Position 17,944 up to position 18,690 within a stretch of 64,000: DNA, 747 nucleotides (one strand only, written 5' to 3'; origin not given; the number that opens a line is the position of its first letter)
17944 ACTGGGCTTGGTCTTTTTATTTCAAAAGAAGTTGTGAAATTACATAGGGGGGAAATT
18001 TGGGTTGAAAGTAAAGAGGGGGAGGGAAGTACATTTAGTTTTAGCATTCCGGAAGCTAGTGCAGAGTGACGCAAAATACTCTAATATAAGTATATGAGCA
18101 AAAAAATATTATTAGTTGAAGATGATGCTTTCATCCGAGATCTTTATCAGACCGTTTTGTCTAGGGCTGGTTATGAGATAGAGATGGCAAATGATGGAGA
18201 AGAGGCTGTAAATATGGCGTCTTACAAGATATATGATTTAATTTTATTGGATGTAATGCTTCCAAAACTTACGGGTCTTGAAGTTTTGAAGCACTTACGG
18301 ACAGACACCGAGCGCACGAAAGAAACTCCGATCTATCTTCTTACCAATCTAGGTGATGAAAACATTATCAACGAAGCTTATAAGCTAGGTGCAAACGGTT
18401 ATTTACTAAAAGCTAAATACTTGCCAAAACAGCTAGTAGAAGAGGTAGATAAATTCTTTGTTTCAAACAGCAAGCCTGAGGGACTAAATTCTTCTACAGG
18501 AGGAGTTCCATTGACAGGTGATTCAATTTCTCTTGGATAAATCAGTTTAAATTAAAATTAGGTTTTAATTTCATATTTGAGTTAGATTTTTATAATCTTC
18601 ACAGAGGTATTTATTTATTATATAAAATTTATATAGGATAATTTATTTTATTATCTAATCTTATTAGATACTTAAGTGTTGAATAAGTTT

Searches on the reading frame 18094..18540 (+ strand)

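Call 49: search_protein_families(library=pfam, proteins=[window:18094-18540:+], max_evalue=0.001)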
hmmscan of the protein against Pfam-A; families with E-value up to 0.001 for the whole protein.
window:18094-18540:+ (148 aa): 1 family
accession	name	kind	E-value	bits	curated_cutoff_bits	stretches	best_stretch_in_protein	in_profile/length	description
PF00072.30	Response_reg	-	7.8e-25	87.6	30.2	1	5-115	1-107/111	Response regulator receiver domain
